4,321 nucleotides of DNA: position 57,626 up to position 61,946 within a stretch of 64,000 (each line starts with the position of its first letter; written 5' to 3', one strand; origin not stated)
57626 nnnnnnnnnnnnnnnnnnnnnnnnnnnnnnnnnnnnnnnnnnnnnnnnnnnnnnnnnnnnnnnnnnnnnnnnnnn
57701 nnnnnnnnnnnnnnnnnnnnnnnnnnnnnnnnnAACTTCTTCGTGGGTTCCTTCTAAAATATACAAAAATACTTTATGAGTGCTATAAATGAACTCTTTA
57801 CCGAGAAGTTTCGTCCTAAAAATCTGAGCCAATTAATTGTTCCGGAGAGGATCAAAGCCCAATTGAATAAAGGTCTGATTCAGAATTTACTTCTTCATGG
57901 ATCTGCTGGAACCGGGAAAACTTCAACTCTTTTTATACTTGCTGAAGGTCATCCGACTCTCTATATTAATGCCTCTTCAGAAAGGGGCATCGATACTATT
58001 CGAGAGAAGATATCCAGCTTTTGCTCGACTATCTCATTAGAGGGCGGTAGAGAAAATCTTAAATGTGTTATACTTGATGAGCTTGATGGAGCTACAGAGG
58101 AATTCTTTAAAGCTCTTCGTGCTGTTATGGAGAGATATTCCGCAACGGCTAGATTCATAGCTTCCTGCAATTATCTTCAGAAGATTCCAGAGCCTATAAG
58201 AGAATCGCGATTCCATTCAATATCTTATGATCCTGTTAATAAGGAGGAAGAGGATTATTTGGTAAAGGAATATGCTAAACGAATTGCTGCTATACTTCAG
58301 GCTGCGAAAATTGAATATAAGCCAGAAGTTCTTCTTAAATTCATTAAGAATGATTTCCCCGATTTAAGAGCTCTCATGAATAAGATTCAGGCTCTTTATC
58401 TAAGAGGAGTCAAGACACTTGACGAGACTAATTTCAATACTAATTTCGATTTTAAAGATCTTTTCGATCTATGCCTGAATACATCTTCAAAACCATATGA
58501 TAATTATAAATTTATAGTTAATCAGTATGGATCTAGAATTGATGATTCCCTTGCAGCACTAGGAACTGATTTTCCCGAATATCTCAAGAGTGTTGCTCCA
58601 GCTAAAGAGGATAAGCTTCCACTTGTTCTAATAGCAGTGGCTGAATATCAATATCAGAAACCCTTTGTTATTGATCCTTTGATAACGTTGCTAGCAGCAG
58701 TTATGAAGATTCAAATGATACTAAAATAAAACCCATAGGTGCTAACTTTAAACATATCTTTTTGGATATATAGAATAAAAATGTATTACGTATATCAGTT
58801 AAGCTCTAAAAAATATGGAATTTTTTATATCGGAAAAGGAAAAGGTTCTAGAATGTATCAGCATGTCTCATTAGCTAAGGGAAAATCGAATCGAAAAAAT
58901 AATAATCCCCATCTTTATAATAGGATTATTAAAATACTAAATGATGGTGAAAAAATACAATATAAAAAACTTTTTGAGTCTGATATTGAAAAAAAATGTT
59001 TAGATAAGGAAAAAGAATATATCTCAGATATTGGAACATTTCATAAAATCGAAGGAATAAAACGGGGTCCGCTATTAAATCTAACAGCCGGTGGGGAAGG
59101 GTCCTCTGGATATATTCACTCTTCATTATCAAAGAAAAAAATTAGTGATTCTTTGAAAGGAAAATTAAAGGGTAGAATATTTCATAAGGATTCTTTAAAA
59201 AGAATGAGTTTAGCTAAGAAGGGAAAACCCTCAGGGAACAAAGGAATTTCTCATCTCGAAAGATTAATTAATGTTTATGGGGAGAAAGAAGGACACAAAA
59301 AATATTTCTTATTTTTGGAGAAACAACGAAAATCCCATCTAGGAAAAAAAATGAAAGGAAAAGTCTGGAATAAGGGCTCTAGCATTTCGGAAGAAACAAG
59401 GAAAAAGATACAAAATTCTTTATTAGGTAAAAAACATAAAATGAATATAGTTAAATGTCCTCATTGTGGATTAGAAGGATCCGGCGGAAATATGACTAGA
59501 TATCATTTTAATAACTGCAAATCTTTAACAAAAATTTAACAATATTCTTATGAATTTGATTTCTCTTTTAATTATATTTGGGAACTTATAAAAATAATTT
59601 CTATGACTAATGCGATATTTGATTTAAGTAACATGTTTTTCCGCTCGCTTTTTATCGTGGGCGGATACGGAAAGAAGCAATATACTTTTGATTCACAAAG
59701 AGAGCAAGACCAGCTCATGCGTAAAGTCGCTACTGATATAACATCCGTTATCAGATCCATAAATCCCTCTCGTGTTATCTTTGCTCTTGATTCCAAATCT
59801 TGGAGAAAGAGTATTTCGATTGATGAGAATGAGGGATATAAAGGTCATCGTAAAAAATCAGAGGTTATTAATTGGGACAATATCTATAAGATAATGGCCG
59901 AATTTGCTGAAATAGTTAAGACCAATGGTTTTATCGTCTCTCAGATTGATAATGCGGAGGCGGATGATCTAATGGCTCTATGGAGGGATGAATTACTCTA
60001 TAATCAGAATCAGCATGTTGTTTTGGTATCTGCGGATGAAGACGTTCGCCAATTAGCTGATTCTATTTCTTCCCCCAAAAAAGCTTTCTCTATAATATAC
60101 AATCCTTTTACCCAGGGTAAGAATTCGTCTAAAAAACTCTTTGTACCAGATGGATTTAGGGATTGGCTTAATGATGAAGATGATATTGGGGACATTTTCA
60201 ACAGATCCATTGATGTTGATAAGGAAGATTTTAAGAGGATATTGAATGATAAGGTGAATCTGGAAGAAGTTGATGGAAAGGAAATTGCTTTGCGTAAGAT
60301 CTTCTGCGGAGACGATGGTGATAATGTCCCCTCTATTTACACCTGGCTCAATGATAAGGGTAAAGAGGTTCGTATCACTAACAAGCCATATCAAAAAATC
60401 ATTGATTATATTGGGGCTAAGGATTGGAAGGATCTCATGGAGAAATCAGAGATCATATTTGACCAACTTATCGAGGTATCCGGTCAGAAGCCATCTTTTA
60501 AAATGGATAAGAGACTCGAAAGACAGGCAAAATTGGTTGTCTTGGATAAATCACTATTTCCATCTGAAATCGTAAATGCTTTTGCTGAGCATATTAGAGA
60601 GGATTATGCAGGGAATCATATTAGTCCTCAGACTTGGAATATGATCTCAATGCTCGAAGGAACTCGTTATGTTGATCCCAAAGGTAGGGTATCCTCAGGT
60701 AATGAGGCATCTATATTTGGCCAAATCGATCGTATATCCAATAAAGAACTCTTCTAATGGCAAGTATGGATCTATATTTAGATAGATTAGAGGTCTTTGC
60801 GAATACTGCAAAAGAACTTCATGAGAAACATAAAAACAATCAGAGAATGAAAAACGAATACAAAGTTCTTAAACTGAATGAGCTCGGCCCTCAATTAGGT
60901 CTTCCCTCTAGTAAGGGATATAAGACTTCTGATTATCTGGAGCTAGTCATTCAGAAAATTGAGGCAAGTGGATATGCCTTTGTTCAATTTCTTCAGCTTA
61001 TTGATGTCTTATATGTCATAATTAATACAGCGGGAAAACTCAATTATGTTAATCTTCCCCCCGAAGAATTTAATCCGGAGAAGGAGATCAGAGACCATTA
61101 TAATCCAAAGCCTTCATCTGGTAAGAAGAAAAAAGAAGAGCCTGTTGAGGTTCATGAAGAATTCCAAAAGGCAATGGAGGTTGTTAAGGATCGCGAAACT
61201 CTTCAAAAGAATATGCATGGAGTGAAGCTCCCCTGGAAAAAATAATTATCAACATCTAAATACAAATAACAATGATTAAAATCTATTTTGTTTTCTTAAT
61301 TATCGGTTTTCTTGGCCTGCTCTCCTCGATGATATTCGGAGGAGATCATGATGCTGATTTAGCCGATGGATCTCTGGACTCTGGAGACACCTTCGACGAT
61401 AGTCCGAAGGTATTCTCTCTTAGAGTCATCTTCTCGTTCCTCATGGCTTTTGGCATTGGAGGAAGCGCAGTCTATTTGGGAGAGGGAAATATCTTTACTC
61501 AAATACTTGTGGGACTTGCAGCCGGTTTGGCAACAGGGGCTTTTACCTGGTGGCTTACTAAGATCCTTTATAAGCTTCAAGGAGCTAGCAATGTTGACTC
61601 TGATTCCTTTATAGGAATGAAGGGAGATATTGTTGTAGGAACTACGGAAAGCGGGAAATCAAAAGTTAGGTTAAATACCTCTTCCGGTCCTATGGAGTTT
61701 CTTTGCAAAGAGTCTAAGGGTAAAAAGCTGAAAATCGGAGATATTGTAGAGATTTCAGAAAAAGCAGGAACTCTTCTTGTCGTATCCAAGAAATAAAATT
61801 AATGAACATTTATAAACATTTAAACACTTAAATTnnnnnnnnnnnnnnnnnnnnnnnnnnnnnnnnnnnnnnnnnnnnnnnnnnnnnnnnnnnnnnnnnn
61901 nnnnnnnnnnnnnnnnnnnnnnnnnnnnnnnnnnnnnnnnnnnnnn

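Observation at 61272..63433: Phage-borne NfeD-flotillin (YuaF/FloT-like) operon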

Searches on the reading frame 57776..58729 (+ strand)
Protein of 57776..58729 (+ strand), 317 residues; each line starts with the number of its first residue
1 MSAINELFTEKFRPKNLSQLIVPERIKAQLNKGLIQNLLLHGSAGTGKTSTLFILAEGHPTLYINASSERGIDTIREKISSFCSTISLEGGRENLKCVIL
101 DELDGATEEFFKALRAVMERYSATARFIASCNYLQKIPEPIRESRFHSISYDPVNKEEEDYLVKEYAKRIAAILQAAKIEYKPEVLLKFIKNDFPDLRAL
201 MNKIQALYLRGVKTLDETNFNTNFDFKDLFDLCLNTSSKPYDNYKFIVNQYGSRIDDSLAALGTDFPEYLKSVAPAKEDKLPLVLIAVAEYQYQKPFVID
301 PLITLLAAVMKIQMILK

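Call 3: search_protein_families(library=pfam, proteins=[window:57776-58729:+], max_evalue=0.01)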
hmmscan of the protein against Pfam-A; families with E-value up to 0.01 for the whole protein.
window:57776-58729:+ (317 aa): 5 families
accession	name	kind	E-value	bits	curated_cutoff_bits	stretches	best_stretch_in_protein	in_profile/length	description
PF00004.35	AAA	-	3.8e-10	40.8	21.2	1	38-149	1-126/131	ATPase family associated with various cellular activities (AAA)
PF13401.12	AAA_22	-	0.00015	22.5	27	0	37-83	7-58/130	AAA domain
PF13191.12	AAA_16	-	0.0036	18.3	32.6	0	31-118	20-124/167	AAA ATPase domain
PF25199.1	nSTAND_NTPase5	-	0.0067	16.7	34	0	30-132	36-133/145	Novel STAND NTPase 5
PF21328.3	Gp44_lid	-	0.009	16.6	27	0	162-206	5-50/63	Sliding-clamp-loader large subunit, AAA+ ATPase lid domain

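Call 54: search_dna_similar(collection=phages, query=window:57776-58729:+, mode=protein, max_rows=15)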
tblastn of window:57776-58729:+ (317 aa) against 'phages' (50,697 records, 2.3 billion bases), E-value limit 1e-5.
Records with a match: 1646; places in all: 1648; records where one place covers at least 80% of the query: 642.
Best place of each record, by identity: <60% 1646.
By first word of the organism name: Synechococcus 377; Salmonella 186; Klebsiella 170; Escherichia 152; Vibrio 136; Aeromonas 75; Acinetobacter 67; Cyanophage 61; Campylobacter 53; Enterobacter 52; and 54 more.
By host as written in the record: - 360; Synechococcus 107; Klebsiella pneumoniae 79; Escherichia coli 66; Synechococcus sp. 38; Synechococcus sp. WH7803 28; Salmonella enterica 28; Aeromonas salmonicida 27; and 373 more.
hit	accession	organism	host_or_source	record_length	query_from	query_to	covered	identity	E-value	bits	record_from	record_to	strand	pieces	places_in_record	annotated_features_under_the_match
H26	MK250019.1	Prevotella phage Lak-A2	Prevotella sp.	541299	6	316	98%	47.9%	5e-87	290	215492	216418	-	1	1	record has no annotation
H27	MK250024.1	Prevotella phage Lak-B5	Prevotella sp.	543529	5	316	98%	47.4%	2e-86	288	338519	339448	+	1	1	record has no annotation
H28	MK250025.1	Prevotella phage Lak-B6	Prevotella sp.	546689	5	316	98%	47.4%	2e-86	288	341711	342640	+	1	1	record has no annotation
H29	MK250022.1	Prevotella phage Lak-B3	Prevotella sp.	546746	5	316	98%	47.4%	2e-86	288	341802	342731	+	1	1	record has no annotation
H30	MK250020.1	Prevotella phage Lak-B1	Prevotella sp.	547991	5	316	98%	47.4%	2e-86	288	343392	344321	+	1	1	record has no annotation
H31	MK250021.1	Prevotella phage Lak-B2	Prevotella sp.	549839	5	316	98%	47.4%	2e-86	288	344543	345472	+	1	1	record has no annotation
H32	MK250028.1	Prevotella phage Lak-B9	Prevotella sp.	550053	5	316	98%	47.4%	2e-86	288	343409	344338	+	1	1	record has no annotation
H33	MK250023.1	Prevotella phage Lak-B4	Prevotella sp.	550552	5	316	98%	47.4%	2e-86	288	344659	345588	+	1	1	record has no annotation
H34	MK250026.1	Prevotella phage Lak-B7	Prevotella sp.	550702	5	316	98%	47.4%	2e-86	288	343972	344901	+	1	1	record has no annotation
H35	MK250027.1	Prevotella phage Lak-B8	Prevotella sp.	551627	5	316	98%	47.4%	2e-86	288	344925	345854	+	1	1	record has no annotation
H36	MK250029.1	Prevotella phage Lak-C1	Prevotella sp.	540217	6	316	98%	47.3%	3e-85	285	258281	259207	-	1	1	record has no annotation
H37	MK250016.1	Prevotella phage Lak-A1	Prevotella sp.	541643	6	316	98%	46.6%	2e-85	285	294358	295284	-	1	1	record has no annotation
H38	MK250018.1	Prevotella phage Lak-A1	Prevotella sp.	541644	6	316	98%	46.6%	2e-85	285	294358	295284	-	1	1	record has no annotation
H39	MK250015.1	Prevotella phage Lak-A1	Prevotella sp.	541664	6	316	98%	46.6%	2e-85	285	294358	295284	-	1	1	record has no annotation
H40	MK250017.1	Prevotella phage Lak-A1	Prevotella sp.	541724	6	316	98%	46.6%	2e-85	285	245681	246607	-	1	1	record has no annotation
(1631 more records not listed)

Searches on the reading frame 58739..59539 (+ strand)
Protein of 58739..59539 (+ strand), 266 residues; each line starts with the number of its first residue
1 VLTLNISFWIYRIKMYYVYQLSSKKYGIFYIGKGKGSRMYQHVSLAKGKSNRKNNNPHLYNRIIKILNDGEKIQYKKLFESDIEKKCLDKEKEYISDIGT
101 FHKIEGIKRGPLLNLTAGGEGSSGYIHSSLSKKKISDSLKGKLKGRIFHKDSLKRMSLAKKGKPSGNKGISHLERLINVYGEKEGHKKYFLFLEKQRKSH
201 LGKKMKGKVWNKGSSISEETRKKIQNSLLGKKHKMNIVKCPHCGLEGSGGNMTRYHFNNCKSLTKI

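Call 3: search_protein_families(library=pfam, proteins=[window:58739-59539:+], max_evalue=0.01)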
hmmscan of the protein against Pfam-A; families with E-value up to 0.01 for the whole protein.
window:58739-59539:+ (266 aa): 2 families
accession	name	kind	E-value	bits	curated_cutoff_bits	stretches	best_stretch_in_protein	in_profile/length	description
PF22945.2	LEM-3_GIY-YIG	-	4.9e-10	40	27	1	28-111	27-108/151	LEM-3-like GIY-YIG domain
PF07460.16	NUMOD3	-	3.5e-05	24.1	20.4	1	124-142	1-19/37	NUMOD3 motif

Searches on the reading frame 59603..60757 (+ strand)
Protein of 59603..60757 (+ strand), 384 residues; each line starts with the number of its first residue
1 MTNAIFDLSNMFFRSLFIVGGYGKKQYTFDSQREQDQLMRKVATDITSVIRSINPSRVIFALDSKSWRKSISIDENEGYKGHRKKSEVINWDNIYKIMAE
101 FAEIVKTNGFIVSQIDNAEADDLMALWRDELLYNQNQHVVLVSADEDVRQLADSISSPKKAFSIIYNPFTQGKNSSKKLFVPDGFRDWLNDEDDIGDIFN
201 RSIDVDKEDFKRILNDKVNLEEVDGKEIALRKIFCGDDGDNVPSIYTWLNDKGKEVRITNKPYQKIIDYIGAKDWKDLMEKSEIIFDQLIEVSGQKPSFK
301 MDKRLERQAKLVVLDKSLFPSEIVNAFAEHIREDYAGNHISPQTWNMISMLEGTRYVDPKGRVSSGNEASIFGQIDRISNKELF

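Call 3: search_protein_families(library=pfam, proteins=[window:59603-60757:+], max_evalue=0.01)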
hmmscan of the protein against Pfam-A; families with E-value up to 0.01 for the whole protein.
window:59603-60757:+ (384 aa): 2 families
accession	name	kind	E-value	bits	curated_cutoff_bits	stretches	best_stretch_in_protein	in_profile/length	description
PF02739.22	5_3_exonuc_N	-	9.7e-13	48.6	34.3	1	5-154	4-141/164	5'-3' exonuclease, N-terminal resolvase-like domain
PF14131.11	DUF4298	-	0.0034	17.8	27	0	63-107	40-83/87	Domain of unknown function (DUF4298)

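Call 4: search_protein_families(library=phrogs, proteins=[window:59603-60757:+], max_evalue=0.001)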
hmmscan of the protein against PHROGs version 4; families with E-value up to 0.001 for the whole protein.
window:59603-60757:+ (384 aa): 1 family
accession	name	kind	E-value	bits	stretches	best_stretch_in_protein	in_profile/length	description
phrog_107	-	DNA, RNA and nucleotide metabolism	2.7e-18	67.4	1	5-332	123-373/542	exonuclease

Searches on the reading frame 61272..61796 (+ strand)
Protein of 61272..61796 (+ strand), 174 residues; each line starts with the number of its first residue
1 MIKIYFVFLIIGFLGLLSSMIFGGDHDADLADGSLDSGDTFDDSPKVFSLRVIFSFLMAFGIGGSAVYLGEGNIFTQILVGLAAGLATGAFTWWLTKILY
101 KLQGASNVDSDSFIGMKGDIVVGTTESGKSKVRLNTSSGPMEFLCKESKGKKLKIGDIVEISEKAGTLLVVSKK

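Call 3: search_protein_families(library=pfam, proteins=[window:61272-61796:+], max_evalue=0.01)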
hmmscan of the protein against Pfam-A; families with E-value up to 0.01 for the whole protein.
window:61272-61796:+ (174 aa): 0 families

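Call 4: search_protein_families(library=phrogs, proteins=[window:61272-61796:+], max_evalue=0.001)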
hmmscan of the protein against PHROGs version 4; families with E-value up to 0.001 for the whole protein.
window:61272-61796:+ (174 aa): 0 families

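Call 5: search_protein_families(library=pfam, proteins=[window:61272-61796:+], max_evalue=10)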
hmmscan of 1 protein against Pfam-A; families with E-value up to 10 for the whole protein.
window:61272-61796:+ (174 aa): 2 families
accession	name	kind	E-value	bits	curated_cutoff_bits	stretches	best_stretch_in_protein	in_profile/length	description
PF01569.27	PAP2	-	0.04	14.1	27.2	1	49-96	79-125/130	PAP2 superfamily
PF14362.11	DUF4407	-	1.8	8.2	31.3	1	52-95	21-65/297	Domain of unknown function (DUF4407)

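Call 6: search_protein_families(library=ncbifam, proteins=[window:61272-61796:+], max_evalue=1)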
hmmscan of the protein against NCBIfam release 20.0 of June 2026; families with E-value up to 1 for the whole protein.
window:61272-61796:+ (174 aa): 0 families

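Call 12: find_homologous_proteins(query=window:61272-61796:+, max_evalue=0.001)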
Query window:61272-61796:+ (174 aa): 21 proteins with E <= 0.001 among 389 candidates.
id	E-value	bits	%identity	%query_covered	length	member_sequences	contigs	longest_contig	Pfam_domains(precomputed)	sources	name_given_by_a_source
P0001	9.8e-97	339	91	100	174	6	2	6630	-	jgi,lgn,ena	jgi:hypothetical protein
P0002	7.0e-83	294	80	100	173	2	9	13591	-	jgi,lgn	-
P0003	4.5e-82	292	77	100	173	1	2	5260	-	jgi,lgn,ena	jgi:hypothetical protein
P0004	1.1e-79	284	73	100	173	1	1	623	-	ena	-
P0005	2.5e-72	260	66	100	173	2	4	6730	-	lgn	-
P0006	4.6e-71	256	67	100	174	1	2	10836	-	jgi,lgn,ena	jgi:membrane protein implicated in regulation of membrane protease activity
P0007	2.6e-70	253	70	100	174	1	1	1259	-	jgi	jgi:membrane protein implicated in regulation of membrane protease activity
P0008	3.3e-70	253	68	99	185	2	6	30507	-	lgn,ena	-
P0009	2.0e-69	251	70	78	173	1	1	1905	-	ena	-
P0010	1.0e-68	248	70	99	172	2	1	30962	-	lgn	-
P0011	1.5e-67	244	68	100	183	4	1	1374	-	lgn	-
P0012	3.1e-67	243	68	100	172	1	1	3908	-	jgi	jgi:membrane protein implicated in regulation of membrane protease activity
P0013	2.0e-66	241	66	100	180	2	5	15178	-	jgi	jgi:membrane-bound ClpP family serine protease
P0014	9.3e-66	239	64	100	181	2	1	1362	-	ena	-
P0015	4.0e-62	227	63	100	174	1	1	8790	-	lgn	-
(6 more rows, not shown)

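Call 34: search_protein_families(library=padloc, proteins=[window:61272-61796:+], max_evalue=0.01)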
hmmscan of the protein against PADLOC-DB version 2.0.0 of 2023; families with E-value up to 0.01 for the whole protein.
window:61272-61796:+ (174 aa): 0 families

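Call 38: predict_structure(alignment_id=A1)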
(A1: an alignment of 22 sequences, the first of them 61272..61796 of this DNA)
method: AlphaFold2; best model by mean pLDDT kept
length: 174 residues; sequences in the alignment: 22
mean_pLDDT: 74.3   pTM: 0.47
mean pLDDT of the five models: 74.3, 71.5, 69.0, 63.2, 60.3
residues with pLDDT >= 90: 18; 70-90: 109; 50-70: 18; < 50: 29
segments of 3 or more residues with pLDDT < 50: 25-47, 104-109
pLDDT, mean of each block of 10 residues (from residue 1): 76 79 49 35 47 88 88 88 91 79 50 81 80 77 82 87 79 85
secondary structure, 60 per line:
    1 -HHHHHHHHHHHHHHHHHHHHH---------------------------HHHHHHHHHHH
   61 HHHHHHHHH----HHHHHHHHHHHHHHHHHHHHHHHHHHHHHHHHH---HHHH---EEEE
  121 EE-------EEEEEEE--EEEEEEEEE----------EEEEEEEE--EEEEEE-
elements in order: H2-22 H50-69 H74-106 H110-113 E117-122 E130-136 E139-147 E158-165 E168-173

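Call 39: search_solved_structures(query=A1, max_evalue=10, show_alignments=2)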
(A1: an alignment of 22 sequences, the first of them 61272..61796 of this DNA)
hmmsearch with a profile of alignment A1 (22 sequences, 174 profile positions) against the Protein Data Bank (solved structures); distinct sequences matched with E-value up to 10: 3.
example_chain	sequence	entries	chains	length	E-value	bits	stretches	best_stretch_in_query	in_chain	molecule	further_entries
7z6b_A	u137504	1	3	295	0.077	15.7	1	27-94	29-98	Cutinase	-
9fsm_A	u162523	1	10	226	0.53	13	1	61-142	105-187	TraT complement resistance protein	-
9fs5_A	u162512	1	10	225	1.2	11.8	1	61-142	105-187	TraT complement resistance protein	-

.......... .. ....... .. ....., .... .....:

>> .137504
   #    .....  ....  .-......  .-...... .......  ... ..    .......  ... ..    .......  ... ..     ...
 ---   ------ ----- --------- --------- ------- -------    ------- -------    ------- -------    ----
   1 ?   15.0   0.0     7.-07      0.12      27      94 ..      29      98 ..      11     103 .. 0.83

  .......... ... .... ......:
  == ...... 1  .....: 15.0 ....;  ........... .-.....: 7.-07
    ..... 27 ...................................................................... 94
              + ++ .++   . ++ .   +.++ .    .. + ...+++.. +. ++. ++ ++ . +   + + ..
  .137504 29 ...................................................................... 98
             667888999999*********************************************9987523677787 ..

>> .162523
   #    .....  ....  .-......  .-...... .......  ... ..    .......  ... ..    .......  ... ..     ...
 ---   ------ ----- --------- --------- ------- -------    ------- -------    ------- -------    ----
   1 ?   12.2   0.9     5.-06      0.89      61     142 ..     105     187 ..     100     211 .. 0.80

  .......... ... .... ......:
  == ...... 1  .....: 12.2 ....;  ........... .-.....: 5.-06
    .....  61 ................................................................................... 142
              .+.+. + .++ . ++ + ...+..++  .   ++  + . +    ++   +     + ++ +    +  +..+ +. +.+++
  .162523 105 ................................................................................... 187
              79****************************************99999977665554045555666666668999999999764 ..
